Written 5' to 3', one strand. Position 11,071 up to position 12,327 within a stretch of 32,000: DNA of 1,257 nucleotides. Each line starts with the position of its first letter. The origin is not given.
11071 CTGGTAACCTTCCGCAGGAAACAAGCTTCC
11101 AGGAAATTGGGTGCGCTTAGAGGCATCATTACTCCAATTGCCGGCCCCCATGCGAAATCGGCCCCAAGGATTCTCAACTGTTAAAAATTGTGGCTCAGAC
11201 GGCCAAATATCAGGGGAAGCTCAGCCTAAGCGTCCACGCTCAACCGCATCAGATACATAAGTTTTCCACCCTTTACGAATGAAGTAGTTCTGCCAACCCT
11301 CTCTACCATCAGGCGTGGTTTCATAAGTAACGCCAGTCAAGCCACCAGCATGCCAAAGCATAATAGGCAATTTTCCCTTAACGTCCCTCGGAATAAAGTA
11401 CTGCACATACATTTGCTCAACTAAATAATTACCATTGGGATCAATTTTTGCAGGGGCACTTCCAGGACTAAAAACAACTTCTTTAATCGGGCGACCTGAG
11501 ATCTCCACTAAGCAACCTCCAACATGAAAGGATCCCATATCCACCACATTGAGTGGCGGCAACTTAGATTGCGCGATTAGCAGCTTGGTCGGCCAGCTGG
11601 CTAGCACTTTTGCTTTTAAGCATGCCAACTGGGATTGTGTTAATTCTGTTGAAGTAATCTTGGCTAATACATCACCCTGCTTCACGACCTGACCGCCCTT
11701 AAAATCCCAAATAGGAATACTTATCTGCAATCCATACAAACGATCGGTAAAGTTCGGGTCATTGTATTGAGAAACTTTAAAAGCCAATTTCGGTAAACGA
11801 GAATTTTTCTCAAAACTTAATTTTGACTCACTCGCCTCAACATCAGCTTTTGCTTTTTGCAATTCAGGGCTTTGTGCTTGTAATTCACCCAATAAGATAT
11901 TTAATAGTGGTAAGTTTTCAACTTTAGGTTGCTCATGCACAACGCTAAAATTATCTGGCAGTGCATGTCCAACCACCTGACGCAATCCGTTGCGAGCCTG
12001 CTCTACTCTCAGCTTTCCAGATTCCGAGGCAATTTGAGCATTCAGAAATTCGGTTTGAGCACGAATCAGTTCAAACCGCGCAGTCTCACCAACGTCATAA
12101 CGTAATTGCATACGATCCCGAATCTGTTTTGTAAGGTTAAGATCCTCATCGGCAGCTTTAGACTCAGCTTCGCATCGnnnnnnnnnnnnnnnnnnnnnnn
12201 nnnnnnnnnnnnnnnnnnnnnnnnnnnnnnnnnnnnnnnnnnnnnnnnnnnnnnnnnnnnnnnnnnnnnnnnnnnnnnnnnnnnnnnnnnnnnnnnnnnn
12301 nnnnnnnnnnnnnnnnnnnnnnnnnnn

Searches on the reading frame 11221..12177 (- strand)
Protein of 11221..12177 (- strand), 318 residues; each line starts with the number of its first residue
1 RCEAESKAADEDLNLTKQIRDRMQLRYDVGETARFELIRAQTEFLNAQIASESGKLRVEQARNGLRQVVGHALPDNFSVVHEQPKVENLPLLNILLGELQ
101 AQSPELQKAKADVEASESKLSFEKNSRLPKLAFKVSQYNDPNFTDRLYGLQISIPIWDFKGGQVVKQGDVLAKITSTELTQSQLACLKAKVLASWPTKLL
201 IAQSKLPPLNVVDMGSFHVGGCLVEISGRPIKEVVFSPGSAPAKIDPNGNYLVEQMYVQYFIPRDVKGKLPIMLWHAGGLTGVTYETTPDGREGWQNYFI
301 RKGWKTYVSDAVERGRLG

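Call 8: search_protein_families(library=pfam, proteins=[window:11221-12177:-], max_evalue=0.01)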
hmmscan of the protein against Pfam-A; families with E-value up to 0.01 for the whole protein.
window:11221-12177:- (318 aa): 3 families
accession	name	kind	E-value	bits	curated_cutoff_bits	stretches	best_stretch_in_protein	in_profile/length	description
PF02321.23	OEP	-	3.9e-17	63.1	22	2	98-183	7-102/187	Outer membrane efflux protein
PF16576.10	HlyD_D23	-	0.0029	17.4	30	0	162-191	39-68/214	Barrel-sandwich domain of CusB or HlyD membrane-fusion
PF13533.13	Biotin_lipoyl_2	-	0.0091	16.3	29.8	0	162-174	19-31/32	Biotin-lipoyl like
